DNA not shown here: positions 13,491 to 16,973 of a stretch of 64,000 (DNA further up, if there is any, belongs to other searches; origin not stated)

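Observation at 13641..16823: Two tandem Liv-type substrate-binding domains fused in one chain to a LivH-type permease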

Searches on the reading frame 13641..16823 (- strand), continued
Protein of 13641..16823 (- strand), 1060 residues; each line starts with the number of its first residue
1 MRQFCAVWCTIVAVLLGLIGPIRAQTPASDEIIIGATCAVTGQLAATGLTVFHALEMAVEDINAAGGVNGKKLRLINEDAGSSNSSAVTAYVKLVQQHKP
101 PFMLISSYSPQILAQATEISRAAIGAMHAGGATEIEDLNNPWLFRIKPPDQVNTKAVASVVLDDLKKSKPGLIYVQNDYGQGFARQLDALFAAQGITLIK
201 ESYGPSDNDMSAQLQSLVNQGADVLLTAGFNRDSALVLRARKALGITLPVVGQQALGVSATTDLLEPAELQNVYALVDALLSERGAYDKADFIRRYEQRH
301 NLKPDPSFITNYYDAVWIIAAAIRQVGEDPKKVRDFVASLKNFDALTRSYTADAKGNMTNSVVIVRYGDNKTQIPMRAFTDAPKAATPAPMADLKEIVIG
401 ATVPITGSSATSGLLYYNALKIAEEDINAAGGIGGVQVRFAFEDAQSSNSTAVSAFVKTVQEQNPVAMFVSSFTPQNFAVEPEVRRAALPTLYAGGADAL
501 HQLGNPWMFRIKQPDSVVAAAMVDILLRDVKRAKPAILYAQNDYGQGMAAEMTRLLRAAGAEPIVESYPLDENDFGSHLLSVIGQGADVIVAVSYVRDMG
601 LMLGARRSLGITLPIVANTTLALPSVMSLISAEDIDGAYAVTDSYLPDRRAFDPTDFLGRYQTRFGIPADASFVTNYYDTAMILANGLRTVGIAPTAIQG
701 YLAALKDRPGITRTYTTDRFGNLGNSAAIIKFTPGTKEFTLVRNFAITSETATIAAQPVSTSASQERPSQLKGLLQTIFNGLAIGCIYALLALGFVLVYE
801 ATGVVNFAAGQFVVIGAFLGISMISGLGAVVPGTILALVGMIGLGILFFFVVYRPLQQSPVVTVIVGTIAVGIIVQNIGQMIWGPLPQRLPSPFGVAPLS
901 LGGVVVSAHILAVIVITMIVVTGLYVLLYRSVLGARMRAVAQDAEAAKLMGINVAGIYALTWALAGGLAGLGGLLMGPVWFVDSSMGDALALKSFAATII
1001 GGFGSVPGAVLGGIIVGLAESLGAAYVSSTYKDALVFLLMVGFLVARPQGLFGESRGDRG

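Call 64: find_encoding_contigs(protein=P0001, flank=3000, max_places=3)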
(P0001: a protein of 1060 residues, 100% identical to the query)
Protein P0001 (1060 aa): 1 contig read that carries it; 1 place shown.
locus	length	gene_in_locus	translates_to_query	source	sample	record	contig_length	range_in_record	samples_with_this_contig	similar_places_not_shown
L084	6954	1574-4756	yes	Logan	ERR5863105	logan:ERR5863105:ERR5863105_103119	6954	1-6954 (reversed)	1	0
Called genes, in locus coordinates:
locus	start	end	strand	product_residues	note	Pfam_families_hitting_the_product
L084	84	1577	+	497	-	PF00501:AMP-binding, PF13193:AMP-binding_C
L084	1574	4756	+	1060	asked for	PF13433:Peripla_BP_5, PF13458:Peripla_BP_6, PF01094:ANF_receptor, PF13458:Peripla_BP_6, PF01094:ANF_receptor, PF02653:BPD_transp_2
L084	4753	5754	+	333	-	PF02653:BPD_transp_2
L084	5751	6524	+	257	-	PF00005:ABC_tran, PF13304:AAA_21 (faint), PF12399:BCA_ABC_TP_C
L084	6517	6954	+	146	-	?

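Call 65: search_protein_families(library=ncbifam, proteins=[L005:8301-8663:+, L005:8660-9862:+], max_evalue=0.00001)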
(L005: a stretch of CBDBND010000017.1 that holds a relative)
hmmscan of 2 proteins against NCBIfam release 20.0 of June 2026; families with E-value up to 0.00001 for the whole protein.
L005:8301-8663:+ (120 aa): 4 families
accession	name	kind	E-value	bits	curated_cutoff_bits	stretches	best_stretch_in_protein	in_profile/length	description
NF041868.1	paad_haloarch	equivalog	9e-12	45.2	180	1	8-102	29-118/127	1,2-phenylacetyl-CoA epoxidase subunit PaaD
TIGR02945.1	SUF_assoc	equivalog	2.1e-10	40.9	143.4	1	29-101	20-93/99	SUF system Fe-S cluster assembly protein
TIGR03406.1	FeS_long_SufT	hypoth_equivalog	1.7e-08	34.4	202.6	1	8-101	76-169/174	putative Fe-S cluster assembly protein SufT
TIGR02159.1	PA_CoA_Oxy4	equivalog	5.1e-08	33.3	108.15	1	29-103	9-82/146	1,2-phenylacetyl-CoA epoxidase subunit PaaD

L005:8660-9862:+ (400 aa): 0 families

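Call 66: search_protein_families(library=pfam, proteins=[P0042, P0045, P0061, P0064, P0087, P0055, P0070, P0013, P0022, P0054], max_evalue=0.00001)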
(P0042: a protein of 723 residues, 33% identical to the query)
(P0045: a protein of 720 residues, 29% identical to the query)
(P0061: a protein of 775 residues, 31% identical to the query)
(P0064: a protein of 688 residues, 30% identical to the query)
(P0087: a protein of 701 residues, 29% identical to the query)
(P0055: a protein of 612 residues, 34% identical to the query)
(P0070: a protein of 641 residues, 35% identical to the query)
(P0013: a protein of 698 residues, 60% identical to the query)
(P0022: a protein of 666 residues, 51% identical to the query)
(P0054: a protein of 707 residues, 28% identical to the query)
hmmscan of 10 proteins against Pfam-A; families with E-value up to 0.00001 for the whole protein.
P0042 (723 aa): 4 families
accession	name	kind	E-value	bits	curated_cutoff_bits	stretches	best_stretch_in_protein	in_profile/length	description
PF13458.12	Peripla_BP_6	-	5.3e-55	187.9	31.7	1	39-383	8-338/343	Periplasmic binding protein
PF02653.21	BPD_transp_2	-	1.3e-43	149.5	26.8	1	431-707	2-269/269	Branched-chain amino acid transport system / permease component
PF01094.35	ANF_receptor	-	6.8e-19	68.6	25.4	1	56-378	6-344/353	Receptor family ligand binding region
PF13433.12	Peripla_BP_5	-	1.7e-14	54.1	27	1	40-351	8-308/363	Periplasmic binding protein domain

P0045 (720 aa): 4 families
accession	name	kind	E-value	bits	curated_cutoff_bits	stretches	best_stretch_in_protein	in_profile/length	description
PF13458.12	Peripla_BP_6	-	3e-61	208.5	31.7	1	44-381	1-339/343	Periplasmic binding protein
PF02653.21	BPD_transp_2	-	3.5e-44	151.4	26.8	1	422-704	1-269/269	Branched-chain amino acid transport system / permease component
PF01094.35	ANF_receptor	-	1.6e-20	73.9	25.4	1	67-376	5-346/353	Receptor family ligand binding region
PF13433.12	Peripla_BP_5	-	1.3e-16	61.1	27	1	47-126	3-82/363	Periplasmic binding protein domain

P0061 (775 aa): 4 families
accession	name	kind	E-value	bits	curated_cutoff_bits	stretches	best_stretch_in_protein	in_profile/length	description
PF13458.12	Peripla_BP_6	-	2.6e-64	218.5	31.7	1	31-369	2-341/343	Periplasmic binding protein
PF02653.21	BPD_transp_2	-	2.5e-36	125.7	26.8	1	410-759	2-269/269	Branched-chain amino acid transport system / permease component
PF13433.12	Peripla_BP_5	-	1.1e-19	71.2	27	2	31-108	1-78/363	Periplasmic binding protein domain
PF01094.35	ANF_receptor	-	7.2e-16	58.6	25.4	1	51-364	3-348/353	Receptor family ligand binding region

P0064 (688 aa): 4 families
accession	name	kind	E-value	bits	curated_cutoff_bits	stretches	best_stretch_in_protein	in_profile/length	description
PF13458.12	Peripla_BP_6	-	2.4e-69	235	31.7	1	27-367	1-342/343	Periplasmic binding protein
PF02653.21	BPD_transp_2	-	4.4e-37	128.1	26.8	1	405-672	2-264/269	Branched-chain amino acid transport system / permease component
PF13433.12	Peripla_BP_5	-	7.1e-24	85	27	1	28-365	1-337/363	Periplasmic binding protein domain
PF01094.35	ANF_receptor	-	3.7e-17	62.8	25.4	1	51-361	6-346/353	Receptor family ligand binding region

P0087 (701 aa): 4 families
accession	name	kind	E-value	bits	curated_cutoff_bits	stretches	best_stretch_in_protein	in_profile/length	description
PF13458.12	Peripla_BP_6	-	5.1e-59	201.1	31.7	1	25-389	1-341/343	Periplasmic binding protein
PF02653.21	BPD_transp_2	-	2.6e-29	102.7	26.8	1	419-685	2-269/269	Branched-chain amino acid transport system / permease component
PF01094.35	ANF_receptor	-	1.5e-18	67.4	25.4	1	45-329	2-297/353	Receptor family ligand binding region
PF13433.12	Peripla_BP_5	-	4.8e-18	65.8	27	1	26-241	1-214/363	Periplasmic binding protein domain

P0055 (612 aa): 1 family
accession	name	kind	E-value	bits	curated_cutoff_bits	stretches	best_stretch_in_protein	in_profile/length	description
PF02653.21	BPD_transp_2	-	1.2e-88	297.2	26.8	2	337-600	2-268/269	Branched-chain amino acid transport system / permease component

P0070 (641 aa): 1 family
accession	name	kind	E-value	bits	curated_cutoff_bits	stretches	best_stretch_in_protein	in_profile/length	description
PF02653.21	BPD_transp_2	-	1.6e-75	254.2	26.8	2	336-597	3-268/269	Branched-chain amino acid transport system / permease component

P0013 (698 aa): 4 families
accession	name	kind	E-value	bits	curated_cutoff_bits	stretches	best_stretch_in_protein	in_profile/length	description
PF13458.12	Peripla_BP_6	-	2.1e-42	146.5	31.7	1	31-367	2-339/343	Periplasmic binding protein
PF02653.21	BPD_transp_2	-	1.6e-35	123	26.8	1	416-681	2-268/269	Branched-chain amino acid transport system / permease component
PF01094.35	ANF_receptor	-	5.2e-18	65.6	25.4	1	52-338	4-298/353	Receptor family ligand binding region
PF13433.12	Peripla_BP_5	-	5.1e-12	46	27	1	38-345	8-314/363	Periplasmic binding protein domain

P0022 (666 aa): 3 families
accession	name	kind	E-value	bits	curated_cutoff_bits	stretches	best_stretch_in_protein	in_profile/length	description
PF13458.12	Peripla_BP_6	-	1.3e-44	153.7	31.7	1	2-337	4-340/343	Periplasmic binding protein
PF02653.21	BPD_transp_2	-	4.8e-37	128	26.8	1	383-650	2-269/269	Branched-chain amino acid transport system / permease component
PF01094.35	ANF_receptor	-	1.7e-17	63.9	25.4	1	22-320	5-322/353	Receptor family ligand binding region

P0054 (707 aa): 4 families
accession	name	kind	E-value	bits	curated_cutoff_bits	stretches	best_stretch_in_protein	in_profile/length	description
PF13458.12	Peripla_BP_6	-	1.4e-70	239.1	31.7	1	33-373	1-342/343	Periplasmic binding protein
PF02653.21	BPD_transp_2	-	7.8e-43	147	26.8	1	426-694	2-269/269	Branched-chain amino acid transport system / permease component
PF01094.35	ANF_receptor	-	1.3e-23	84.1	25.4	1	58-364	7-343/353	Receptor family ligand binding region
PF13433.12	Peripla_BP_5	-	1.4e-21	77.5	27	1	34-387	1-354/363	Periplasmic binding protein domain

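Call 69: find_encoding_contigs(protein=P0022, flank=9000, max_places=1)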
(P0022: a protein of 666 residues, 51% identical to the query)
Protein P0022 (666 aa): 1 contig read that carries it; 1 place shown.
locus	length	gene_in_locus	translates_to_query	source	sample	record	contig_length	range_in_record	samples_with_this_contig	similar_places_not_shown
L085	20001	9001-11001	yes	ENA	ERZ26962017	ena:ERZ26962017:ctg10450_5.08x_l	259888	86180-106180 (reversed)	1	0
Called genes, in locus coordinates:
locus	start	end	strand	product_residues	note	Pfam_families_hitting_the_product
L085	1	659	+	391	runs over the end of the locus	PF07690:MFS_1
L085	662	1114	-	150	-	PF00313:CSD, PF08206:OB_RNB (faint), PF00313:CSD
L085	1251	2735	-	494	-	PF00370:FGGY_N, PF02782:FGGY_C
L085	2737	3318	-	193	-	PF12804:NTP_transf_3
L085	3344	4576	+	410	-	PF03453:MoeA_N, PF00994:MoCF_biosynth, PF03454:MoeA_C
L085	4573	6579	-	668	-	PF00027:cNMP_binding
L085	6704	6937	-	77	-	-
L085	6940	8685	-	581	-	PF01019:G_glu_transpept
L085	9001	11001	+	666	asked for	PF01094:ANF_receptor, PF13458:Peripla_BP_6, PF02653:BPD_transp_2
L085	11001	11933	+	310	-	PF02653:BPD_transp_2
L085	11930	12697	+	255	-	PF00005:ABC_tran, PF13304:AAA_21 (faint), PF12399:BCA_ABC_TP_C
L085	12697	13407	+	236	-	PF00005:ABC_tran, PF13304:AAA_21 (faint), PF12399:BCA_ABC_TP_C (faint)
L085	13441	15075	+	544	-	PF01565:FAD_binding_4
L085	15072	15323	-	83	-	PF07883:Cupin_2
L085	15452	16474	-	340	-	PF06206:CpeT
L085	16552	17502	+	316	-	PF08894:DUF1838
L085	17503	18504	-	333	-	-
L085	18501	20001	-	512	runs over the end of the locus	PF00496:SBP_bac_5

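Call 70: find_encoding_contigs(protein=P0013, flank=6000, max_places=1)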
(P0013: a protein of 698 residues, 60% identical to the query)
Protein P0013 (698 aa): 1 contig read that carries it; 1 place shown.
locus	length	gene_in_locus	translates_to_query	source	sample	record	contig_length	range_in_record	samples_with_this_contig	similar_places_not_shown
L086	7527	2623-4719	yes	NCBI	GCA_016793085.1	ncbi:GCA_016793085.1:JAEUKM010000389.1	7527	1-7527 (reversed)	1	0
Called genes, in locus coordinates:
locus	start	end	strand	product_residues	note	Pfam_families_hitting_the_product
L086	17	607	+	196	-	PF00903:Glyoxalase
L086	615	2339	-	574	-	PF01019:G_glu_transpept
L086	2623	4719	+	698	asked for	PF13433:Peripla_BP_5, PF13458:Peripla_BP_6, PF01094:ANF_receptor, PF02653:BPD_transp_2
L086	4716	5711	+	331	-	PF02653:BPD_transp_2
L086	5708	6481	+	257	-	PF00005:ABC_tran, PF13304:AAA_21 (faint), PF12399:BCA_ABC_TP_C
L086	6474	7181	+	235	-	PF00005:ABC_tran, PF13304:AAA_21 (faint)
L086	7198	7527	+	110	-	PF01565:FAD_binding_4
